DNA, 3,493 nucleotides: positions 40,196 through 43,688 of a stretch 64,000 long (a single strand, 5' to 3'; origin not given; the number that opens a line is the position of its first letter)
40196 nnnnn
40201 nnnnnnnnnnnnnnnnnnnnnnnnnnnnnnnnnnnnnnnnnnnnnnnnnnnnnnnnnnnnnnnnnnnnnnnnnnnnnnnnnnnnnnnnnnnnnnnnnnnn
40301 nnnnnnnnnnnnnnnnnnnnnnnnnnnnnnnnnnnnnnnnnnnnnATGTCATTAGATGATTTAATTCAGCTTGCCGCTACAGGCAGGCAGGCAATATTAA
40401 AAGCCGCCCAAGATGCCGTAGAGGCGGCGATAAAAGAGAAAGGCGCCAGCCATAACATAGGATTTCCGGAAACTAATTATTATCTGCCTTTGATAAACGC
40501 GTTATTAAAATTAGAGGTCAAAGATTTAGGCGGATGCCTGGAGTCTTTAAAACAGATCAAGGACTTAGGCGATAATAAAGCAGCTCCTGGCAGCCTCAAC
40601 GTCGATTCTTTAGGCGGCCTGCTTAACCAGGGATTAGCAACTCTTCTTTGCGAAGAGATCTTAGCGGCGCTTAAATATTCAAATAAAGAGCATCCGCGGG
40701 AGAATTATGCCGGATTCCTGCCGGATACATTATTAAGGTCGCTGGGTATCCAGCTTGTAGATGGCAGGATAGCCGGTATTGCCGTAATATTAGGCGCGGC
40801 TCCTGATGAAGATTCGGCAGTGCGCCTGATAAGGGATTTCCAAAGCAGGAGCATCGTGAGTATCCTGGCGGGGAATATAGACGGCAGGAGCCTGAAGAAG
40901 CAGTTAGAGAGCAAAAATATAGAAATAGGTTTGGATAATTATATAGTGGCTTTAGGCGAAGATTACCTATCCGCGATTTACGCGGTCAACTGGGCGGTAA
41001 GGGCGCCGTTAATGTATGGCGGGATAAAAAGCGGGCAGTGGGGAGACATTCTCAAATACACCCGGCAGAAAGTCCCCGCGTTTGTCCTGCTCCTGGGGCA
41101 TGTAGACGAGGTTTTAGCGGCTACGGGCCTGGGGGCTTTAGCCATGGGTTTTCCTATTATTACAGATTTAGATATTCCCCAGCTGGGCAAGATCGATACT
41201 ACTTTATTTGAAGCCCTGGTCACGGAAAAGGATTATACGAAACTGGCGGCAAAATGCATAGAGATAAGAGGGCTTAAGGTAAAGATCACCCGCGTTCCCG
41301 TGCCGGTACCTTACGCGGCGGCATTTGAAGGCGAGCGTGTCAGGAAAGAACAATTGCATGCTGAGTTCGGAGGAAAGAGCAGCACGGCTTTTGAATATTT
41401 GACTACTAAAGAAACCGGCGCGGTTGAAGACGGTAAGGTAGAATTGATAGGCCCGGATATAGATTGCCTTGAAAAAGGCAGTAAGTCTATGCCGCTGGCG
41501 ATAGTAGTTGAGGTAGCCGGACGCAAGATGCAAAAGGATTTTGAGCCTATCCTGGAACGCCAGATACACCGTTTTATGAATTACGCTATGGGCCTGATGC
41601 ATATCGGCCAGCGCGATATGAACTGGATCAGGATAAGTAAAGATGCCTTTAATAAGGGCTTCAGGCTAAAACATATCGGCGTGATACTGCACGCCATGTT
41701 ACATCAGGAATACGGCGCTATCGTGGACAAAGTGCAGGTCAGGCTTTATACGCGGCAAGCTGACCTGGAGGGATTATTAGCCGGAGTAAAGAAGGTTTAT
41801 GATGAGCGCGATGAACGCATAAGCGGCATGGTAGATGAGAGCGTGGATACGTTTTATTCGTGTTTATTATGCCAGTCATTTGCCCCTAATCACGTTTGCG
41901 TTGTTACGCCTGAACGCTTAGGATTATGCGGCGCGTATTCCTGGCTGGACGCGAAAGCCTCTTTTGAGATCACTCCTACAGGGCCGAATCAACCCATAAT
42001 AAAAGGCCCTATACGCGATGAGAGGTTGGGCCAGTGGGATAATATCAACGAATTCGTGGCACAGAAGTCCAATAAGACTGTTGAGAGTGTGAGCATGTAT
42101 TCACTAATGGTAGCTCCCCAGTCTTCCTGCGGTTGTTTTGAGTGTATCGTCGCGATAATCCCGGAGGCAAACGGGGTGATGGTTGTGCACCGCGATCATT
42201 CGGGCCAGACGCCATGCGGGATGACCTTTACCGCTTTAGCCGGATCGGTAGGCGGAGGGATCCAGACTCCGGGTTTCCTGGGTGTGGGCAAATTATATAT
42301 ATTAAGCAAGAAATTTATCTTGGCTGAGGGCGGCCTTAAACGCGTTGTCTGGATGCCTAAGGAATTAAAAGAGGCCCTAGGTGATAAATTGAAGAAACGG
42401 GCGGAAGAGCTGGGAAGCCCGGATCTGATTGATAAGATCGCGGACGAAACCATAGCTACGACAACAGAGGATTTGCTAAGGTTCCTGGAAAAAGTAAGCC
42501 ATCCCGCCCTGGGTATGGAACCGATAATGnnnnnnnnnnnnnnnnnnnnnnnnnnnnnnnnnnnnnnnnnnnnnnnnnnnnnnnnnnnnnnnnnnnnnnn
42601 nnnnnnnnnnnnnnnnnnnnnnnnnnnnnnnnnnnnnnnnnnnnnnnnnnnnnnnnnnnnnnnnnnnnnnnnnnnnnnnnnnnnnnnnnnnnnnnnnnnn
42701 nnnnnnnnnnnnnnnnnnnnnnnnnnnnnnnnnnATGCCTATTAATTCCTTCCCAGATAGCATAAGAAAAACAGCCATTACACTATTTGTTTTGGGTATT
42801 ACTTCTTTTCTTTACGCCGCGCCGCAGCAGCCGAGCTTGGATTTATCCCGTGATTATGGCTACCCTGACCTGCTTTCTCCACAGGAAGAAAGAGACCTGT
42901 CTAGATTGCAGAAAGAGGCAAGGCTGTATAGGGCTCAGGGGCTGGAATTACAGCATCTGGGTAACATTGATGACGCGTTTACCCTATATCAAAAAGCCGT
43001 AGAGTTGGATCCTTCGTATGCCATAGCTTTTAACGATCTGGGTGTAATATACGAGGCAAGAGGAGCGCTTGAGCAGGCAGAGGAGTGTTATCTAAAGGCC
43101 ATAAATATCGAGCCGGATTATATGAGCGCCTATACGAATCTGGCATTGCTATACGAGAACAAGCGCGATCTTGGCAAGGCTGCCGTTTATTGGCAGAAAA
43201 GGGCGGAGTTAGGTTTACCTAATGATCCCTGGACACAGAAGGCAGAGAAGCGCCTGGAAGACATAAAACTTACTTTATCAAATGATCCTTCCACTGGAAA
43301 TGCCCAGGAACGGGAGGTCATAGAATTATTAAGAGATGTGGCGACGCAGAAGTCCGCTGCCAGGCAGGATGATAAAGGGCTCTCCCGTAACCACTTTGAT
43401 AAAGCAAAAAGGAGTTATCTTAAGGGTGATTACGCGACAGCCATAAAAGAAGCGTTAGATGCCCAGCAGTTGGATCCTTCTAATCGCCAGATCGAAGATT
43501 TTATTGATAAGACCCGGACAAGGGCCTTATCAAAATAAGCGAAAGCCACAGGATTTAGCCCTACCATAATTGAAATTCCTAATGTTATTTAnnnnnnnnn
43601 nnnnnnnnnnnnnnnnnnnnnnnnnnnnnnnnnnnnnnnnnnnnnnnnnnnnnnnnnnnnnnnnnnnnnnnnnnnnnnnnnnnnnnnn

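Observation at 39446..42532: Flavoprotein-reductase::acetyl-CoA synthase (AcsB) fusion with no CODH partner in sight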

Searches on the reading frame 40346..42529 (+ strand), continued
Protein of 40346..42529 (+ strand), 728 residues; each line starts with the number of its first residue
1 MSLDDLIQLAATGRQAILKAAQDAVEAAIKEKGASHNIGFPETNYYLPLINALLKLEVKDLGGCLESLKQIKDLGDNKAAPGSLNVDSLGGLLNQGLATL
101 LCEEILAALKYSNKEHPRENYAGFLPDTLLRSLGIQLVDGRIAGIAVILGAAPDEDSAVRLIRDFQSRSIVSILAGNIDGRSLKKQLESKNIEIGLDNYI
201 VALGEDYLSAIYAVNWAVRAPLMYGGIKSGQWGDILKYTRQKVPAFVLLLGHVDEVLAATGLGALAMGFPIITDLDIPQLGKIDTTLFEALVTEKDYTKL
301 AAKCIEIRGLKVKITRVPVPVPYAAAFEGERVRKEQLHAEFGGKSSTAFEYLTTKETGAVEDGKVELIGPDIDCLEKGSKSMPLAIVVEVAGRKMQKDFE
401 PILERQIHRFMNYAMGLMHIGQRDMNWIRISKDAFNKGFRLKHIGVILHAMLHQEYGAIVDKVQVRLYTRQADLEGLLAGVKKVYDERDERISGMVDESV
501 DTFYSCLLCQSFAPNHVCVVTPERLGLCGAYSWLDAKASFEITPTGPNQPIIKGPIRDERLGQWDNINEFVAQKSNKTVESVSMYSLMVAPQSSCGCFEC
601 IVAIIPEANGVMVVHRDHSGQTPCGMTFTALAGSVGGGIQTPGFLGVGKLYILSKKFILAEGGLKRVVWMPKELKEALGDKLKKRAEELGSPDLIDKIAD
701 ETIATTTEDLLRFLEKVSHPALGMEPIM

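Call 71: find_related_loci(query=A4, collection=metagenome_contigs, flank=3000)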
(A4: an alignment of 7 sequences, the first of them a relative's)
Query A4 (446 aa) in metagenome_contigs; peptide patterns used: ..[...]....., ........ (x = any residue, [..] = any of these).
600 stretches matched a pattern (row limit reached: there are more); 569 encode a relative of the query (tblastn E <= 1e-3); the best 80 are kept; 80 distinct loci.
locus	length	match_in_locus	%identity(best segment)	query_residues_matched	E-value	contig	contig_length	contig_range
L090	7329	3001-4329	79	1-443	0e+0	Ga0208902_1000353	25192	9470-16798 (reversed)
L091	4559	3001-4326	59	1-442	0e+0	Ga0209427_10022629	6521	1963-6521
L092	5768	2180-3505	53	1-443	8e-164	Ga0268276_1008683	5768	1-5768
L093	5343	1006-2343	53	1-445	5e-163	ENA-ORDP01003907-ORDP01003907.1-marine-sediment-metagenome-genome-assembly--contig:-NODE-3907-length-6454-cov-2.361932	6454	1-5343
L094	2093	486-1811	50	1-443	7e-169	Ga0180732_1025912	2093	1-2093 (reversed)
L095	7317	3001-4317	52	3-441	1e-154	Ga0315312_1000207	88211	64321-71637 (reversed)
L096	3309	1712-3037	52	1-443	3e-161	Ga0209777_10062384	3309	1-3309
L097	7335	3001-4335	52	1-446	3e-153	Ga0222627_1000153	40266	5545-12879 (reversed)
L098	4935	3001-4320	51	1-441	4e-153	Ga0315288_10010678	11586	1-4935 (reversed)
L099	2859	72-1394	50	1-443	3e-161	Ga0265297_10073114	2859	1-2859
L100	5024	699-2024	50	1-443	1e-152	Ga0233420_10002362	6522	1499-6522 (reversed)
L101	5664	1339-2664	49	1-443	2e-152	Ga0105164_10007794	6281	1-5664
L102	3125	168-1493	49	1-443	2e-158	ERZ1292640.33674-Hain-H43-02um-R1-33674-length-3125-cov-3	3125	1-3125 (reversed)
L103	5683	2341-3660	50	1-441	1e-149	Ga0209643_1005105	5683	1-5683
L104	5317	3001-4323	51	1-442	2e-148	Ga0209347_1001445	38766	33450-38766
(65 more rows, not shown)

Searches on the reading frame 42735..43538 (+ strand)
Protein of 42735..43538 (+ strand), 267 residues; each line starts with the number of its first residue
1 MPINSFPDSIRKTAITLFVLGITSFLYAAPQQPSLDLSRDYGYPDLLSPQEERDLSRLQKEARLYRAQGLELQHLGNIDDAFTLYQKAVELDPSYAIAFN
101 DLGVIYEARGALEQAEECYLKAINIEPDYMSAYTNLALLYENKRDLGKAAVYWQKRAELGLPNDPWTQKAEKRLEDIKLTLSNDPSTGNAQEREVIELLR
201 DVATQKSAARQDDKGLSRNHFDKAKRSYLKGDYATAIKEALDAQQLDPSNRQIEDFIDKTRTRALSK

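Call 6: search_protein_families(library=pfam, proteins=[window:42735-43538:+], max_evalue=0.001)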
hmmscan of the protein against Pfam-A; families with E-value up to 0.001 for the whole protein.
window:42735-43538:+ (267 aa): 14 families
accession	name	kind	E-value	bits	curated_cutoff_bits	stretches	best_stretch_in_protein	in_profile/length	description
PF13414.12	TPR_11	-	7.7e-18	64.4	26.8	2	75-108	7-40/42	TPR repeat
PF07719.23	TPR_2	-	2.4e-17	62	27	2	62-94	1-33/34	Tetratricopeptide repeat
PF00515.34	TPR_1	-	2.8e-16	59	27.8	2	96-129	1-34/34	Tetratricopeptide repeat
PF13431.12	TPR_17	-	7.6e-14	51.2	24.4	2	84-117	1-34/34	Tetratricopeptide repeat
PF13181.12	TPR_8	-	2.4e-12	46.4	25.7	1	98-129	3-34/34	Tetratricopeptide repeat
PF13432.12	TPR_16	-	1.2e-10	42.1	32.7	1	67-123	2-58/65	Tetratricopeptide repeat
PF13428.12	TPR_14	-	3.3e-09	37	23.5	0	63-99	2-38/44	Tetratricopeptide repeat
PF13424.12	TPR_12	-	1.2e-08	35.5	30.1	1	63-125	4-74/77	Tetratricopeptide repeat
PF13374.12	TPR_10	-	1.2e-06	28.7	27.5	0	98-124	4-30/42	Tetratricopeptide repeat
PF14559.12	TPR_19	-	1.4e-06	29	25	1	76-136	5-64/68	Tetratricopeptide repeat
PF10373.15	EST1_DNA_bind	-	2.3e-05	24.5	22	0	115-171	1-53/282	Est1 DNA/RNA binding domain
PF23914.1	TPR_CcmH_CycH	-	0.0001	22.6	42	1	75-165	63-156/158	Cytochrome c-type biogenesis protein H TPR domain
PF02259.29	FAT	-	0.00019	21.2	24.2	0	50-106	229-293/343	FAT domain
PF13176.12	TPR_7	-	0.00023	21.5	27.9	0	101-128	4-31/36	Tetratricopeptide repeat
